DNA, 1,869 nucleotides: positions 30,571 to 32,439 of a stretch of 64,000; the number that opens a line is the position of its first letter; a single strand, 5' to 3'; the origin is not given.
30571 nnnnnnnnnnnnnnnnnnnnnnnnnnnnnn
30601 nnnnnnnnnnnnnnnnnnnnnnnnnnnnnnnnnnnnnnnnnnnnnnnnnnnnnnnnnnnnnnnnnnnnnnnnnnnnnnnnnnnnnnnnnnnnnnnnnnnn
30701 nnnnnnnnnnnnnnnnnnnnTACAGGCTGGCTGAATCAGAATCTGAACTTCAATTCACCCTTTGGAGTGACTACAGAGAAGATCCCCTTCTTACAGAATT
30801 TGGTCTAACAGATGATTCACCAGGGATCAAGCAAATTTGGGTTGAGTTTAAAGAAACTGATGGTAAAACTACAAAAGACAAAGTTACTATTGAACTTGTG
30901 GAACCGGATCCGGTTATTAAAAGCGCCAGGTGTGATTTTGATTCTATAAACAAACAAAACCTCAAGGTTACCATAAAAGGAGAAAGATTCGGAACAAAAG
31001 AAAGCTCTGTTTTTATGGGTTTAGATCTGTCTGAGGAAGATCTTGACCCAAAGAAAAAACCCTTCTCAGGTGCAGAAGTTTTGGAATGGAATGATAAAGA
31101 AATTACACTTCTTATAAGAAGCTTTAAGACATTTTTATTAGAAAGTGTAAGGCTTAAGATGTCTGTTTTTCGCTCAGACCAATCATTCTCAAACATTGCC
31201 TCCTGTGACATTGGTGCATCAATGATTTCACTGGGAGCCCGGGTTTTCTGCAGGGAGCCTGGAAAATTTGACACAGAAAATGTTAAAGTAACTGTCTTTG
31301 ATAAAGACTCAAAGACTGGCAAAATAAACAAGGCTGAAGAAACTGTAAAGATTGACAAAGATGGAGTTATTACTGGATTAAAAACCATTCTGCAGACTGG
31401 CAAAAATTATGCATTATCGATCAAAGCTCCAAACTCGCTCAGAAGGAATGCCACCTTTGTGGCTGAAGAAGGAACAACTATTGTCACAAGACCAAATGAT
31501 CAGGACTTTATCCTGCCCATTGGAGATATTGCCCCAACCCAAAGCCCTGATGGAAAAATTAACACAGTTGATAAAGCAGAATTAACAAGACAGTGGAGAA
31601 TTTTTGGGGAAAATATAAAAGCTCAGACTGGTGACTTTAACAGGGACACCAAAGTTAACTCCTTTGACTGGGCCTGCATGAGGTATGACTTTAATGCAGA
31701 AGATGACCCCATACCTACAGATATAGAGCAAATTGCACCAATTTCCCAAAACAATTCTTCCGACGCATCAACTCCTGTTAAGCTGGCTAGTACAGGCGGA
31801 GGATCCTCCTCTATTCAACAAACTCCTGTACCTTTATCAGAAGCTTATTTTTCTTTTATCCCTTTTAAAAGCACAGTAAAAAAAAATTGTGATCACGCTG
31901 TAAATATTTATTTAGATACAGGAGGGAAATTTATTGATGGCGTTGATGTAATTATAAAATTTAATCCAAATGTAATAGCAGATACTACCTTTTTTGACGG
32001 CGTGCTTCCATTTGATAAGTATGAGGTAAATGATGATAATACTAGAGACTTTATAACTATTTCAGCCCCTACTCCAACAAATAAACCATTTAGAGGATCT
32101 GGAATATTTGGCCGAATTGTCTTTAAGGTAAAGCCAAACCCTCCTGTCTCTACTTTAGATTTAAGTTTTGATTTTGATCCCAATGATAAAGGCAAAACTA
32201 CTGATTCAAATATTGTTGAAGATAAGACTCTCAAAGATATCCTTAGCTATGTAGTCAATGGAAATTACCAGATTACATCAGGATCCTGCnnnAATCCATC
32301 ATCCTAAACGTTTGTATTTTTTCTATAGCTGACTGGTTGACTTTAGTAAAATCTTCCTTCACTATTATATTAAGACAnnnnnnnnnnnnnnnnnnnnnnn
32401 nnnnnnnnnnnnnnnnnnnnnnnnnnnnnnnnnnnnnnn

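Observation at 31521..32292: Giant protein 1 carries both a dockerin-like and a cohesin-like module on the same polypeptide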

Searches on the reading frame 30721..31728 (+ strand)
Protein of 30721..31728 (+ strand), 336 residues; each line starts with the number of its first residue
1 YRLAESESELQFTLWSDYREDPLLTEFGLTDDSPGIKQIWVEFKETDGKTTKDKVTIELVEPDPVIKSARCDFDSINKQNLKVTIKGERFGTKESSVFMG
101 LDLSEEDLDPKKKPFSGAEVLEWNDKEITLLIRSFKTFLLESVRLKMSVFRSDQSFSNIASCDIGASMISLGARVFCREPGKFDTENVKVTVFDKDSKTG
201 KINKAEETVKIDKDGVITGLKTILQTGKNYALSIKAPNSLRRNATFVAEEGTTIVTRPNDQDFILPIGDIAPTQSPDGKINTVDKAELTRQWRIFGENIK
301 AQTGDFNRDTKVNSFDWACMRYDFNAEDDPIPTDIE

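Call 41: find_related_loci(query=A2, collection=genome_contigs, flank=8000)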
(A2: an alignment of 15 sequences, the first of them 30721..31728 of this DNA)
Query A2 (336 aa) in genome_contigs; peptide patterns used: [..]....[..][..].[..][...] (x = any residue, [..] = any of these).
62 stretches matched a pattern; 56 encode a relative of the query (tblastn E <= 1e-3); 55 distinct loci.
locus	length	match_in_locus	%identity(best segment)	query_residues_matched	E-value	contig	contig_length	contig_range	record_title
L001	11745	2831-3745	50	25-335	4e-94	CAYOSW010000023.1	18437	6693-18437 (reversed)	MAG TPA_asm: uncultured Gammaproteobacteria bacterium isolate binchicken_co105_397 genome assembly, contig: NODE_3753_le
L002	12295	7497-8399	51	25-335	1e-93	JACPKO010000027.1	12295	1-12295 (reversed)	MAG: Candidatus Daviesbacteria bacterium isolate NC_groundwater_496_Ag_S-0.1um_39_16 S35_SO-1_scaffold_139713, whole gen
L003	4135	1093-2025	46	1-333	6e-91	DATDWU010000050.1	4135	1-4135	MAG TPA_asm: Patescibacteria group bacterium isolate SMAG_U8120 k141_1506292, whole genome shotgun sequence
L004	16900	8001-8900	48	23-335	2e-90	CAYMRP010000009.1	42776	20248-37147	MAG TPA_asm: uncultured Gammaproteobacteria bacterium isolate SRP286056_co1_76 genome assembly, contig: NODE_887_length_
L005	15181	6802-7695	49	23-335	2e-89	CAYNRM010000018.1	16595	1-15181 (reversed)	MAG TPA_asm: uncultured Gammaproteobacteria bacterium isolate SRP128246_co1_67 genome assembly, contig: NODE_7623_length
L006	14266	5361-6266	49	25-335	9e-92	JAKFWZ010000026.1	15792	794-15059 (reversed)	MAG: Candidatus Daviesbacteria bacterium isolate ND2_Bin_11 ND2_0000445, whole genome shotgun sequence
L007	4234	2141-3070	44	1-329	7e-84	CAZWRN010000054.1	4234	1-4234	MAG TPA_asm: uncultured Gammaproteobacteria bacterium isolate binchicken_co105_146 genome assembly, contig: NODE_29054_l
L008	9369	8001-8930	43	1-329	1e-82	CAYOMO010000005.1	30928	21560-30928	MAG TPA_asm: uncultured Gammaproteobacteria bacterium isolate SRP292972_co1_31 genome assembly, contig: NODE_728_length_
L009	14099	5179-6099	42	1-329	3e-79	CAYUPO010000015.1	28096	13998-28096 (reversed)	MAG TPA_asm: uncultured Gammaproteobacteria bacterium isolate SRP286056_co1_297 genome assembly, contig: NODE_1903_lengt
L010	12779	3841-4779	41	1-332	3e-74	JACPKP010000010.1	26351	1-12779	MAG: Candidatus Daviesbacteria bacterium isolate NC_groundwater_498_Ag_S-0.1um_40_17 S35_SO-1_scaffold_274544, whole gen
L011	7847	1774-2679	40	1-332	2e-67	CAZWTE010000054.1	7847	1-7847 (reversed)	MAG TPA_asm: uncultured Gammaproteobacteria bacterium isolate binchicken_co144_909 genome assembly, contig: NODE_19203_l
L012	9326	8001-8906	40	1-332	1e-64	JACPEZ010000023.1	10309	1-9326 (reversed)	MAG: Candidatus Daviesbacteria bacterium isolate NC_groundwater_348_Ag_B-0.1um_41_18 GD18-4_B1_scaffold_465202, whole ge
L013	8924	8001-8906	39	1-332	1e-63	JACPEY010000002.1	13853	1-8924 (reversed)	MAG: Candidatus Daviesbacteria bacterium isolate NC_groundwater_347_Ag_B-0.1um_39_21 GD18-4_B1_scaffold_81126, whole gen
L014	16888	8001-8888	38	1-330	2e-61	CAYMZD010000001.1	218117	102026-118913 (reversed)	MAG TPA_asm: uncultured Gammaproteobacteria bacterium isolate binchicken_co110_145 genome assembly, contig: NODE_135_len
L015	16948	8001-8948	37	1-332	4e-61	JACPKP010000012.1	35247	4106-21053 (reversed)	MAG: Candidatus Daviesbacteria bacterium isolate NC_groundwater_498_Ag_S-0.1um_40_17 S35_SO-1_scaffold_371816, whole gen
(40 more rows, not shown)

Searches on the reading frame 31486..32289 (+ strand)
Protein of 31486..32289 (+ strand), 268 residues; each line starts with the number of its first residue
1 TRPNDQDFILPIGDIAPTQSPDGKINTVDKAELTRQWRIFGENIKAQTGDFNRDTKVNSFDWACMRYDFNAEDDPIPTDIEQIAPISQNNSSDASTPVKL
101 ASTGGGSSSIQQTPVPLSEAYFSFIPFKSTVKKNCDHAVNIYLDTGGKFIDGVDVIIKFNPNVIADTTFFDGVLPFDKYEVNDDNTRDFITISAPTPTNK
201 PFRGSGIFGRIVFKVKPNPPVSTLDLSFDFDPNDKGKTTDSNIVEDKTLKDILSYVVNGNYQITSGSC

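Call 61: predict_structure(alignment_id=A4)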
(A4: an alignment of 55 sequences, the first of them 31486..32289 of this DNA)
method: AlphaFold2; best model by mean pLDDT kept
length: 268 residues; sequences in the alignment: 55
mean_pLDDT: 76.2   pTM: 0.58
mean pLDDT of the five models: 76.2, 74.4, 74.4, 74.1, 73.7
residues with pLDDT >= 90: 130; 70-90: 27; 50-70: 66; < 50: 45
segments of 3 or more residues with pLDDT < 50: 68-77, 79-111
pLDDT, mean of each block of 10 residues (from residue 1): 57 60 66 69 58 59 54 44 40 40 41 70 87 96 97 97 95 93 86 93 96 96 96 89 95 95 94
secondary structure, 60 per line:
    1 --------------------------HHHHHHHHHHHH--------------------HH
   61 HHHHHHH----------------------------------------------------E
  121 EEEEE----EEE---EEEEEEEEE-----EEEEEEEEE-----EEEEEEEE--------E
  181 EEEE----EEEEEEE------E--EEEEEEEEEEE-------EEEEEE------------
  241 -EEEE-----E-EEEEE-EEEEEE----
elements in order: H27-38 H59-67 E120-125 E130-132 E136-144 E150-158 E164-171 E180-184 E189-195 E205-215 E223-228 E242-245 E253-257 E259-264

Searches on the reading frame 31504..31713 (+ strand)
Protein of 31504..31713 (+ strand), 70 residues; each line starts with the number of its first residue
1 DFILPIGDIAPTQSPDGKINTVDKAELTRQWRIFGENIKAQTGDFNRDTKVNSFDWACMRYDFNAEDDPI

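Call 47: search_solved_structures(query=A3, max_evalue=1, show_alignments=3)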
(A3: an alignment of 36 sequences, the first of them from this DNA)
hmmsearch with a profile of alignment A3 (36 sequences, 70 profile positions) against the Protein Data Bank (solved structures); distinct sequences matched with E-value up to 1: 35.
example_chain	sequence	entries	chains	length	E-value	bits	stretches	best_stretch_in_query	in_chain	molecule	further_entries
4fl4_A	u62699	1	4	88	6.6e-09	38.8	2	15-57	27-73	Glycoside hydrolase family 9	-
2mte_A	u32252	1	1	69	6.4e-08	35.6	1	13-64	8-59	Cellulose 1,4-beta-cellobiosidase (reducing end) CelS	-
1daq_A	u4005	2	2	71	6.6e-08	35.6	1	13-64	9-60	ENDOGLUCANASE SS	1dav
5nrm_B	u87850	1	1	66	1.5e-07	34.5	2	37-62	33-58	DocCel5: Type I dockerin repeat domain from A. cellulolyticus family 5 endoglucanase WP_01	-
5nrk_B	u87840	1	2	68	2.7e-07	33.6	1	14-62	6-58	DocCel5: Type I dockerin repeat domain from A. cellulolyticus family 5 endoglucanase WP_01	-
2vn6_B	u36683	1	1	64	6.2e-06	29.3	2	43-68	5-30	ENDOGLUCANASE A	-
2vn5_B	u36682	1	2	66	1.1e-05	28.5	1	14-61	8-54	ENDOGLUCANASE A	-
4cj0_A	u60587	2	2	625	1.1e-05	28.4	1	14-57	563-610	ENDOGLUCANASE D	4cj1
1clc_A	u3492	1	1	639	1.2e-05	28.3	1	14-57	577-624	ENDOGLUCANASE CELD; EC: 3.2.1.4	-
2yik_A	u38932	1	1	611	1.7e-05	27.9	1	37-60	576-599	ENDOGLUCANASE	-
2y3n_B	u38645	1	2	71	1.9e-05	27.7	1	14-66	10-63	CELLULOSOMAL FAMILY-48 PROCESSIVE GLYCOSIDE HYDROLASE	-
5k39_B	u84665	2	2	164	3.8e-05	26.7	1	2-65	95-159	Dockerin module from a protein of unknown function | Ig domain protein group 2 domain protein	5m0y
4wi0_B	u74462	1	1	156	0.00043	23.4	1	3-52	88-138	Cellulosomal scaffoldin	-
4u3s_B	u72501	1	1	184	0.00063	22.8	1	3-64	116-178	Cellulosomal scaffoldin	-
6kg9_A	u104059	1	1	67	0.00065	22.8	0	38-63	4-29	And cellulose-binding endoglucanase family 9 CelL ortholog dockerin domain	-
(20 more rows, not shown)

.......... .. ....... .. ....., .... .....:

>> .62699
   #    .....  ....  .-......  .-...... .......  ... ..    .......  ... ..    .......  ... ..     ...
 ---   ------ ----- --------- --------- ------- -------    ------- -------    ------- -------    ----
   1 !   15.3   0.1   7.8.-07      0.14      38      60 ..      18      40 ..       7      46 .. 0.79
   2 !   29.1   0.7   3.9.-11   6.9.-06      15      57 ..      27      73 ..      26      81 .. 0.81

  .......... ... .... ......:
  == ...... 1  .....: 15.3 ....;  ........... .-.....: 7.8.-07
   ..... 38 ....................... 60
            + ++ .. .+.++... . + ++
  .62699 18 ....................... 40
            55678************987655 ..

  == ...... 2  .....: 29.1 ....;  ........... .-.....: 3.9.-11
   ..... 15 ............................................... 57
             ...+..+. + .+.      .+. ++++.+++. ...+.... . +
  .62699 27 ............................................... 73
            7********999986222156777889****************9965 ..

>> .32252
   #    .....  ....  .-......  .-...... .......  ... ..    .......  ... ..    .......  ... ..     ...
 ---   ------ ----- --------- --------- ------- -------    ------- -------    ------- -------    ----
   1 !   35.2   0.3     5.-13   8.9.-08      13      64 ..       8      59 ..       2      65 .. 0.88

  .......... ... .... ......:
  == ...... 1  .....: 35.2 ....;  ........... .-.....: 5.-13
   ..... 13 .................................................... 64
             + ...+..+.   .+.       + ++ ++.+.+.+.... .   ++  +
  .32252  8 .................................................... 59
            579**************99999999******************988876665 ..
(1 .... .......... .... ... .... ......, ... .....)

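Call 48: search_protein_families(library=pfam, alignment_id=A3, max_evalue=0.01)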
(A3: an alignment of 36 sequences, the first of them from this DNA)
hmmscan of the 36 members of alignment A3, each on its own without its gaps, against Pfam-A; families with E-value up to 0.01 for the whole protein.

A. member 1, seq(70 aa): 1 family
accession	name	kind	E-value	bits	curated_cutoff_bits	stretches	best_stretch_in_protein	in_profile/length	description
PF00404.24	Dockerin_1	-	4.6e-06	27.2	22.9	1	16-59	7-52/57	Dockerin type I domain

B. families by the number of members that match (of 36 scanned): 4 families
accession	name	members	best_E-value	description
PF00404.24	Dockerin_1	36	2.5e-11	Dockerin type I domain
PF00036.39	EF-hand_1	1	2.5e-05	EF hand domain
PF13202.12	EF-hand_5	1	0.00034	EF hand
PF13405.12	EF-hand_6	1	0.0025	EF-hand domain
